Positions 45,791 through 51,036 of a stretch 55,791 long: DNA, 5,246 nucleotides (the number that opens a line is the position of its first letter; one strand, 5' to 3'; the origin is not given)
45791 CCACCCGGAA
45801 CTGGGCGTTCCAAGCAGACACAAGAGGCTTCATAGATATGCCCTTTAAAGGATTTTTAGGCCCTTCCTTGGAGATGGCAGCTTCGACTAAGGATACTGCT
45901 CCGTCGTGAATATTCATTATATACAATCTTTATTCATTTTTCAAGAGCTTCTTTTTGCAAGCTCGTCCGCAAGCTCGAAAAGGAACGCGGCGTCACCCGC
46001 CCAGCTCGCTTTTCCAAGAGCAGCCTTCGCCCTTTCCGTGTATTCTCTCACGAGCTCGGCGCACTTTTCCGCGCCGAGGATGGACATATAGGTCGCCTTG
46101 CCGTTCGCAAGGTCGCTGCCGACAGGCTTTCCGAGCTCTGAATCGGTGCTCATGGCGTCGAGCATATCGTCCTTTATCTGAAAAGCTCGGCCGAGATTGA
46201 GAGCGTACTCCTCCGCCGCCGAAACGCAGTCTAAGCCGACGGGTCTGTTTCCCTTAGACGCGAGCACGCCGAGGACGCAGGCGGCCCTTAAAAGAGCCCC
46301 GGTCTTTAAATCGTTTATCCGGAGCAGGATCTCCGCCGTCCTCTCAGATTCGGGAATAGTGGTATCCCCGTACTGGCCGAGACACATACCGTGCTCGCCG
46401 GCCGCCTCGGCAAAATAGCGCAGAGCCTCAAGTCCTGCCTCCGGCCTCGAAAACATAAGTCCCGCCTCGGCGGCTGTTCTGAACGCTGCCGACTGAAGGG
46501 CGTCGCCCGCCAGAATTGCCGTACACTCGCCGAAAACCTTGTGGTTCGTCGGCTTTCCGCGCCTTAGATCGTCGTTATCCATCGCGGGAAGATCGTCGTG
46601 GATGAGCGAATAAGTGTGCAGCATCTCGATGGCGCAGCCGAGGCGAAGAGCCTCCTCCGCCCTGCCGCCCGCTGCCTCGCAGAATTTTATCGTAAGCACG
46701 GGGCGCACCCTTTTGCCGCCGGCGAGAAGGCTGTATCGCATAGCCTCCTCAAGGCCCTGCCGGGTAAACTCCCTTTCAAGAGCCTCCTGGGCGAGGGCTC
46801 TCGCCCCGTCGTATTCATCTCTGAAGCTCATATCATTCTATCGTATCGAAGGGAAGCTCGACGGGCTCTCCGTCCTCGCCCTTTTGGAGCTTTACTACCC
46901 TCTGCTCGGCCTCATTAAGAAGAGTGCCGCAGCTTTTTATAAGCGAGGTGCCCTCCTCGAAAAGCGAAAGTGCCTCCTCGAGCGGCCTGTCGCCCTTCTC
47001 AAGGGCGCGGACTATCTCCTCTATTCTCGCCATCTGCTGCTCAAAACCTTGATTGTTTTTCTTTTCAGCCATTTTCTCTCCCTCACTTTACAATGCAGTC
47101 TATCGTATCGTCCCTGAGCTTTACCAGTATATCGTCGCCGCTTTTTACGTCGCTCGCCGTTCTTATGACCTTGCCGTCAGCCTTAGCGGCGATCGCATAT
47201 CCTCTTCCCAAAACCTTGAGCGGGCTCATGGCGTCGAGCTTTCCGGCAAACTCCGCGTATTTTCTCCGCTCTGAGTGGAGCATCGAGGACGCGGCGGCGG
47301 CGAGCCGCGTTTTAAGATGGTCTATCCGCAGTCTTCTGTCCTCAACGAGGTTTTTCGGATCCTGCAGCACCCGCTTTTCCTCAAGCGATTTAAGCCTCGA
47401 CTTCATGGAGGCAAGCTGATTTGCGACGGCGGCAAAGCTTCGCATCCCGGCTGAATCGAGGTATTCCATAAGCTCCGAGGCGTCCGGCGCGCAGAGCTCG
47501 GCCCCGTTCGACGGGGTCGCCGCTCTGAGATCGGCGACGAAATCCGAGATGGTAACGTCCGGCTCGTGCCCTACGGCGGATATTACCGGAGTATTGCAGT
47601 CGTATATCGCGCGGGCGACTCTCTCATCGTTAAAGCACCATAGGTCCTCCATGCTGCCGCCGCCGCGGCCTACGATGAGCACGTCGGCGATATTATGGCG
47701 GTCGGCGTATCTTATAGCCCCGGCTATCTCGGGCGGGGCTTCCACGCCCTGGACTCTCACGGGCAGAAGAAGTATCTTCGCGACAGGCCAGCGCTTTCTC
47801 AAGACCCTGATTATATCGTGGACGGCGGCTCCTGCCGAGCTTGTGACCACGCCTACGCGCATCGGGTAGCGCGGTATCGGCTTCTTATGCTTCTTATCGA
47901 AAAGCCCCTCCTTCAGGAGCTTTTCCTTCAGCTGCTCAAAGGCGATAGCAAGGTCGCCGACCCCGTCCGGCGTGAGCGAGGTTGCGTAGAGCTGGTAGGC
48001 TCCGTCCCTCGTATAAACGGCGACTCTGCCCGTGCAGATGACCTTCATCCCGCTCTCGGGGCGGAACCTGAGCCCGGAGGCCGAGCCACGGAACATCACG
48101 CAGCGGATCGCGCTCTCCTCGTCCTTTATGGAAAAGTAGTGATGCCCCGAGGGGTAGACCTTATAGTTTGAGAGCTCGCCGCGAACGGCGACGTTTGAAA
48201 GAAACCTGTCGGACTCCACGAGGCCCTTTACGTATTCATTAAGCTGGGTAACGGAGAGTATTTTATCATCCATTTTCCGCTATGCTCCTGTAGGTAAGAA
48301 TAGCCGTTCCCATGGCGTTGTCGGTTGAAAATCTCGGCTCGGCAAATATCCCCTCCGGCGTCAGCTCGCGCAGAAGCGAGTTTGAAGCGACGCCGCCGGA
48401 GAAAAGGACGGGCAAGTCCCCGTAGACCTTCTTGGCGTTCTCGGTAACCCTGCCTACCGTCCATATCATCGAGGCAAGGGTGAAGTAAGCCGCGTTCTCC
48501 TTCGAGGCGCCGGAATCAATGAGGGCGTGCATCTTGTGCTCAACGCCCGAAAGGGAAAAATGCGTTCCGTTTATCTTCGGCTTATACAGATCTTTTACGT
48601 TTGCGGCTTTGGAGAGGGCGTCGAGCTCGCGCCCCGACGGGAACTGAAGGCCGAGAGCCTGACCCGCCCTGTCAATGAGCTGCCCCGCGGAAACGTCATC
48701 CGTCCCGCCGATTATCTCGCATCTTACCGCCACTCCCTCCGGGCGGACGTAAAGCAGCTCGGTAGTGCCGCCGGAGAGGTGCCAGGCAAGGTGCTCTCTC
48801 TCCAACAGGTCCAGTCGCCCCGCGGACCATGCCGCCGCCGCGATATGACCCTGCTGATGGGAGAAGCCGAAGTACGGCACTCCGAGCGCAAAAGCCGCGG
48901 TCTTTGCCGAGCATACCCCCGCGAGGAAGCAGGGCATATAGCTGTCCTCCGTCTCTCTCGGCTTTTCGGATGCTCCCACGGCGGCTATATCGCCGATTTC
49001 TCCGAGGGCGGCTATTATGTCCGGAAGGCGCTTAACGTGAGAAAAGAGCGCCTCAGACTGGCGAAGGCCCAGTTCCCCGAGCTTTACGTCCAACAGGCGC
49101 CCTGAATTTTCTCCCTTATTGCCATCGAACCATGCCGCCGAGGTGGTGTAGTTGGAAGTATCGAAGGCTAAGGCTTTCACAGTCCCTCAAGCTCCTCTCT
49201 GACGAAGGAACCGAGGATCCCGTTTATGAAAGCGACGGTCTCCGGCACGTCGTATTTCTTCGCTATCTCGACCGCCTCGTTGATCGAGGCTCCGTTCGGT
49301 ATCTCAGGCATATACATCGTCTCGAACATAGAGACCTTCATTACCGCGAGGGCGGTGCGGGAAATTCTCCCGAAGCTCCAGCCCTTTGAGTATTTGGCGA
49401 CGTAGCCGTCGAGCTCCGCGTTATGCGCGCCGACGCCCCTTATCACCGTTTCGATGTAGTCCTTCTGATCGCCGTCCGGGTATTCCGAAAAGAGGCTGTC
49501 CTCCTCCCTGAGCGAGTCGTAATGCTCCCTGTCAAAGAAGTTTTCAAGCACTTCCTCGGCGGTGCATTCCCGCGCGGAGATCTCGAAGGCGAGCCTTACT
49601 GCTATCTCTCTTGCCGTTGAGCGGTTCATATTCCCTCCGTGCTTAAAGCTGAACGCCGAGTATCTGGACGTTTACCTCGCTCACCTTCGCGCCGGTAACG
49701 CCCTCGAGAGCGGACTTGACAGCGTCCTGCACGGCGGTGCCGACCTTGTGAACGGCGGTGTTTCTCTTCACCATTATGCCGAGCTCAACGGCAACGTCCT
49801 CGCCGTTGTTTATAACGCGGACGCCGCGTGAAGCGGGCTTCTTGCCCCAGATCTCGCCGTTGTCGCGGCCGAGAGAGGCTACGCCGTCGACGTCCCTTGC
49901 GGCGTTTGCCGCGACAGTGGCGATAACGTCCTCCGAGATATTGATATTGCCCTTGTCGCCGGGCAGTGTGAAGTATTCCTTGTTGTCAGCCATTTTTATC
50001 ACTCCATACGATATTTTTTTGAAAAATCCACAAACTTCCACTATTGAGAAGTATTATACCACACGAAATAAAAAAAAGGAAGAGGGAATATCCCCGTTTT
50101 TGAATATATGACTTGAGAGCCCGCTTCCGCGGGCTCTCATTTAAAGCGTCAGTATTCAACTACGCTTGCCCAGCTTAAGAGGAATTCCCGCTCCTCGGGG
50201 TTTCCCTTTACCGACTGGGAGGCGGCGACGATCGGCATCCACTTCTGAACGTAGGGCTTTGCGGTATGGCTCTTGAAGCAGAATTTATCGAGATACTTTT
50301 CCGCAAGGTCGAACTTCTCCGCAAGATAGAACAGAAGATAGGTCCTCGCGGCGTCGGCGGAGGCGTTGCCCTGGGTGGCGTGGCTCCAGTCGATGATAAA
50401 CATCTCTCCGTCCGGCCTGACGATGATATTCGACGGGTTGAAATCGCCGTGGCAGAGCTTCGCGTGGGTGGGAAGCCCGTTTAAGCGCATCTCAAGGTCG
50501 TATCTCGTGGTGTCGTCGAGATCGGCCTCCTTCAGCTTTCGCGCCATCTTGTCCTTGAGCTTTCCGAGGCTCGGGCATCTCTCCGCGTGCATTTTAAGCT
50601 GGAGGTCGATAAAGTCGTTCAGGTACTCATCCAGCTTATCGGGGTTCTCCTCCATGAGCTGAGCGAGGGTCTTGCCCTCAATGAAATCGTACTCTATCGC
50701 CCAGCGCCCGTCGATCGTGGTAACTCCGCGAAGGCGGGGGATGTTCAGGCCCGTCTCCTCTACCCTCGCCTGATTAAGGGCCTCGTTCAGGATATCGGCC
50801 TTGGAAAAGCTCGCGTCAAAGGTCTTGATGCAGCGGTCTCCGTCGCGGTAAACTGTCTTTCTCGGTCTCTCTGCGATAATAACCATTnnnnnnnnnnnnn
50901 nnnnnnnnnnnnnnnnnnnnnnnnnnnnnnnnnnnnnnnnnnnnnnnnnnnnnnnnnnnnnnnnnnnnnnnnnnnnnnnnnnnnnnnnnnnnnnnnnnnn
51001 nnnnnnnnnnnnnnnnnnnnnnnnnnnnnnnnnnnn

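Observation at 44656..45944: OLE RNA plus OapA-like membrane protein embedded in the ispA-dxs operon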

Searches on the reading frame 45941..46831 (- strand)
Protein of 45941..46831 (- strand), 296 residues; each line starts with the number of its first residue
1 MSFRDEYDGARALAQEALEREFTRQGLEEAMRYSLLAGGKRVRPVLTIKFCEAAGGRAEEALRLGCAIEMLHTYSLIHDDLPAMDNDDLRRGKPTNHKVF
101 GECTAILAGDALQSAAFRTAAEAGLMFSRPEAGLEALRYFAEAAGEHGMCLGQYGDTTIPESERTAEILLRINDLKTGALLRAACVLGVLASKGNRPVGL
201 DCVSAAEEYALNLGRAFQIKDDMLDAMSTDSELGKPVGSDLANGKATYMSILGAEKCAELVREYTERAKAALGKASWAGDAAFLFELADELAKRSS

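Call 3: search_protein_families(library=pfam, proteins=[window:45941-46831:-])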
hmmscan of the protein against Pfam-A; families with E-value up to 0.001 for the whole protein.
window:45941-46831:- (296 aa): 1 family
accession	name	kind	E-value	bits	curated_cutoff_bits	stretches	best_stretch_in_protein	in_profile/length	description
PF00348.22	polyprenyl_synt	-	5.9e-57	193.2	27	1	26-260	3-225/251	Polyprenyl synthetase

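Call 4: search_protein_families(library=ncbifam, proteins=[window:45941-46831:-])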
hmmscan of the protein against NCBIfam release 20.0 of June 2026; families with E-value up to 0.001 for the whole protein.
window:45941-46831:- (296 aa): 16 families
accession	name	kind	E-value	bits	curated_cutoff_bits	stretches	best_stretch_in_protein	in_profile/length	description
NF045485.1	FPPsyn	subfamily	3.7e-86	288.8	275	1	15-295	13-287/288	farnesyl diphosphate synthase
NF045685.1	GGPPSynCrtE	equivalog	1.5e-70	237.5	460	1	15-295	15-292/293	geranylgeranyl diphosphate synthase CrtE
NF040698.1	IdsA_Meth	equivalog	1.4e-58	198.7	468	1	22-259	25-255/328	short chain isoprenyl diphosphate synthase IdsA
NF007877.0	PRK10581.1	equivalog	2.8e-57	194.2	321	1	15-275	20-277/299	(2E,6E)-farnesyl diphosphate synthase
NF041169.1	f2_encap_cargo4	exception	4.4e-53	180.7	450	1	37-260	48-259/334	family 2 encapsulin nanocompartment cargo protein polyprenyl transferase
NF041003.1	GGPP_syn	equivalog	4.1e-45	154.3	500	1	25-262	26-255/326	geranylgeranyl diphosphate synthase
NF045549.1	GGPPsyn_IdsB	equivalog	2.6e-36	125.4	475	1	38-252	64-267/346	geranylgeranyl diphosphate synthase IdsB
NF040789.2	gerfarn_diphsyn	equivalog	4.5e-36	124.7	560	1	25-255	32-268/345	geranylfarnesyl diphosphate synthase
NF045628.1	HxpDPsynlarge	equivalog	5.2e-30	104.5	500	1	25-261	21-242/311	hexaprenyl-diphosphate synthase large subunit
TIGR02748.1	GerC3_HepT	equivalog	1.2e-28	100.2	456.55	1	25-251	29-240/319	heptaprenyl diphosphate synthase component II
TIGR02749.1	prenyl_cyano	equivalog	5.9e-27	94.5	383.2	1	33-260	38-253/322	solanesyl diphosphate synthase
NF008140.0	PRK10888.1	equivalog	2.5e-25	89.5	412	1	32-250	37-240/323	octaprenyl diphosphate synthase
NF042417.1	NPPPS_Mycobact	equivalog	2.5e-23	82.7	600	1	26-248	43-250/335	nonaprenyl/(2E,6E)-farnesyl/geranylgeranyl diphosphat synthase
NF042416.1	GFPPS_Mycobact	equivalog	9.4e-20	70.9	600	1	29-250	32-263/350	bifunctional (2E,6E)-farnesyl/geranyl diphosphate synthase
NF040627.1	GFPS_Meth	equivalog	5.3e-16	58.9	600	1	24-228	25-212/285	geranylfarnesyl diphosphate synthase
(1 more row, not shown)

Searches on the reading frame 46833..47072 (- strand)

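Call 3: search_protein_families(library=pfam, proteins=[window:46833-47072:-])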
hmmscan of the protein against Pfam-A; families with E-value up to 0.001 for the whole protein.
window:46833-47072:- (79 aa): 1 family
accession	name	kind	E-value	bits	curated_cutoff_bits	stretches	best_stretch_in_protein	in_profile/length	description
PF02609.21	Exonuc_VII_S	-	5.3e-20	71.6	24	1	10-59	1-50/52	Exonuclease VII small subunit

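Call 4: search_protein_families(library=ncbifam, proteins=[window:46833-47072:-])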
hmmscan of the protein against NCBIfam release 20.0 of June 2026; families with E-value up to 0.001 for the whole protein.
window:46833-47072:- (79 aa): 13 families
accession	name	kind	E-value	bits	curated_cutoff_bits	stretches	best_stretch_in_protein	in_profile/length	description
TIGR01280.1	xseB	equivalog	9.3e-21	73.7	35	1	10-64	2-56/57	exodeoxyribonuclease VII small subunit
NF002140.0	PRK00977.1-4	equivalog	9.2e-19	67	71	1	4-68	6-70/81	exodeoxyribonuclease VII small subunit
NF010670.0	PRK14067.1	equivalog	2.2e-17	62.5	107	1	1-64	1-64/81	exodeoxyribonuclease VII small subunit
NF002139.0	PRK00977.1-3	equivalog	2.9e-16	59.4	68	1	6-71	11-76/84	exodeoxyribonuclease VII small subunit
NF002138.0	PRK00977.1-2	equivalog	5.6e-16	58.1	77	1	5-69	3-66/77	exodeoxyribonuclease VII small subunit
NF002137.0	PRK00977.1-1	equivalog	7.4e-16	57.8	94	1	1-67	1-69/80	exodeoxyribonuclease VII small subunit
NF010666.0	PRK14063.1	equivalog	1.1e-13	51.1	111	1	4-70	3-68/78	exodeoxyribonuclease VII small subunit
NF010669.0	PRK14066.1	equivalog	1.6e-13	50.7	113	1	9-76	5-72/76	exodeoxyribonuclease VII small subunit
NF002141.0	PRK00977.1-5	equivalog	8.2e-13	48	92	1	4-62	17-75/93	exodeoxyribonuclease VII small subunit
NF010671.0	PRK14068.1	equivalog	1.1e-12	47.9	95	1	4-67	2-65/76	exodeoxyribonuclease VII small subunit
NF010667.0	PRK14064.1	equivalog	2.7e-11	43.7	134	1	1-76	1-71/75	exodeoxyribonuclease VII small subunit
NF010672.0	PRK14069.1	equivalog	1.2e-10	41.5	123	1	1-71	1-71/95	exodeoxyribonuclease VII small subunit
NF010673.0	PRK14070.1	equivalog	1.5e-10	41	119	1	10-69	3-62/75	exodeoxyribonuclease VII small subunit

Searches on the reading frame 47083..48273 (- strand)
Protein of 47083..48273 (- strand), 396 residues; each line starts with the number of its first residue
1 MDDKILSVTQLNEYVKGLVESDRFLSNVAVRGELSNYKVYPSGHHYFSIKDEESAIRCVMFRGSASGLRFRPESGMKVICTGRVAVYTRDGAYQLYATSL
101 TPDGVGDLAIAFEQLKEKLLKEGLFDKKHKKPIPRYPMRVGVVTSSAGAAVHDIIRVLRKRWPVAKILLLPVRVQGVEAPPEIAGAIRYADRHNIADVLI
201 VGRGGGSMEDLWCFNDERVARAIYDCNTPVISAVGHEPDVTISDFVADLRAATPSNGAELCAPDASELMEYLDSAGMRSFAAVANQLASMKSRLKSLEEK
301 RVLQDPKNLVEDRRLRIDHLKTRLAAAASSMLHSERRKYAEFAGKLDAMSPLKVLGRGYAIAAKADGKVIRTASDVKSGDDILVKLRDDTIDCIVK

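Call 3: search_protein_families(library=pfam, proteins=[window:47083-48273:-])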
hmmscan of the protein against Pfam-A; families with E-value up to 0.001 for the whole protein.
window:47083-48273:- (396 aa): 3 families
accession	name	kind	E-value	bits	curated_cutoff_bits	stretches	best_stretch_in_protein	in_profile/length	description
PF02601.20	Exonuc_VII_L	-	2.2e-93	313.6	35.9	2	124-341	1-216/315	Exonuclease VII, large subunit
PF13742.12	tRNA_anti_2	-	1.2e-30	106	27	1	6-100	1-94/95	OB-fold nucleic acid binding domain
PF01336.31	tRNA_anti-codon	-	2.9e-10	40.4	27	1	28-102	1-74/75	OB-fold nucleic acid binding domain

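Call 4: search_protein_families(library=ncbifam, proteins=[window:47083-48273:-])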
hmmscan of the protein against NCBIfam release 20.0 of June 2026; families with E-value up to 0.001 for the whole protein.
window:47083-48273:- (396 aa): 1 family
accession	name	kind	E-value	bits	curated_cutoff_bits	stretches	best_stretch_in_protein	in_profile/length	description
TIGR00237.1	xseA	equivalog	2e-146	488.2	180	1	7-396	1-389/389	exodeoxyribonuclease VII large subunit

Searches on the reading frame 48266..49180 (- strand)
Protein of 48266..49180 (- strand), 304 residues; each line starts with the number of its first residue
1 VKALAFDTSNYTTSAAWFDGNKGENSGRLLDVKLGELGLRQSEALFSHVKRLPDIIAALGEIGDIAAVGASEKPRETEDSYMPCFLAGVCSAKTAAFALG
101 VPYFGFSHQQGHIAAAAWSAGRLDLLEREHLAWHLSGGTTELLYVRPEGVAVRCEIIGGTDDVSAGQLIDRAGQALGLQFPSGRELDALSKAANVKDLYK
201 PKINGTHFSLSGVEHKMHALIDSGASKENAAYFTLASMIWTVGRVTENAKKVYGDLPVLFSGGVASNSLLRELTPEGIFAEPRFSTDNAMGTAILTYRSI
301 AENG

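Call 3: search_protein_families(library=pfam, proteins=[window:48266-49180:-])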
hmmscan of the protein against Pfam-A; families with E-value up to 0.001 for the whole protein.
window:48266-49180:- (304 aa): 2 families
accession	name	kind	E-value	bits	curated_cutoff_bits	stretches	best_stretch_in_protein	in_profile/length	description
PF00814.31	TsaD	-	5.1e-19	69.4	24.8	1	83-290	64-260/264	tRNA N6-adenosine threonylcarbamoyltransferase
PF22521.2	HypF_C_2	-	6.3e-05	23.3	27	1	183-276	120-215/241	Carbamoyltransferase, Kae1-like Domain, second subdomain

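Call 4: search_protein_families(library=ncbifam, proteins=[window:48266-49180:-])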
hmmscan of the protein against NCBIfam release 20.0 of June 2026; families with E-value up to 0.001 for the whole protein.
window:48266-49180:- (304 aa): 4 families
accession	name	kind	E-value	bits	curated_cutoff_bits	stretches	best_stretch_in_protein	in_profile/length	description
TIGR03723.1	T6A_TsaD_YgjD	equivalog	1.9e-25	89.6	296.1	1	81-298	82-311/314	tRNA (adenosine(37)-N6)-threonylcarbamoyltransferase complex transferase subunit TsaD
TIGR00329.1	gcp_kae1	subfamily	8.3e-24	84.4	207.8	1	42-289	42-301/305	tRNA (adenosine(37)-N6)-threonylcarbamoyltransferase complex transferase subunit TsaD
TIGR03722.2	arch_KAE1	equivalog_domain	1.2e-19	70.6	375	1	39-273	37-262/323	KEOPS complex N(6)-L-threonylcarbamoyladenine synthase Kae1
NF007174.0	PRK09605.1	equivalog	2.3e-16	59.4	447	1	81-289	81-288/535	bifunctional N(6)-L-threonylcarbamoyladenine synthase/serine/threonine protein kinase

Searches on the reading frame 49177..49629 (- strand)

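Call 16: search_protein_families(library=pfam, proteins=[window:49177-49629:-])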
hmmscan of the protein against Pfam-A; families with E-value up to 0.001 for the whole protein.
window:49177-49629:- (150 aa): 1 family
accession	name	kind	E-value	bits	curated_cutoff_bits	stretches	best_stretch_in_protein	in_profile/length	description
PF01029.23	NusB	-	1.8e-27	96.8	23.1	1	5-144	2-133/133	NusB family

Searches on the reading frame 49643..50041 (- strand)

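Call 16: search_protein_families(library=pfam, proteins=[window:49643-50041:-])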
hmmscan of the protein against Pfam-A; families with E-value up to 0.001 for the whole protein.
window:49643-50041:- (132 aa): 1 family
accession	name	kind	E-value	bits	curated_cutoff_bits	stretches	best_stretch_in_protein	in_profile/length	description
PF03780.18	Asp23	-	1e-19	71.4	28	1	30-131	2-108/108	Asp23 family, cell envelope-related function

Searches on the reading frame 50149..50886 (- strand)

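Call 16: search_protein_families(library=pfam, proteins=[window:50149-50886:-])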
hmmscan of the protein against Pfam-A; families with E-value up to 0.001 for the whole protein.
window:50149-50886:- (245 aa): 3 families
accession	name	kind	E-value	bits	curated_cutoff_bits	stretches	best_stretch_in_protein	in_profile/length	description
PF01636.29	APH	-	2.8e-14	53.9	23.2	1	20-204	25-231/239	Phosphotransferase enzyme family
PF01163.29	RIO1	-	1.6e-07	31.5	22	1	113-172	93-153/187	RIO domain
PF19974.5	TCAD9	-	3.7e-05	23.5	40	1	140-181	295-336/429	Ternary complex associated domain 9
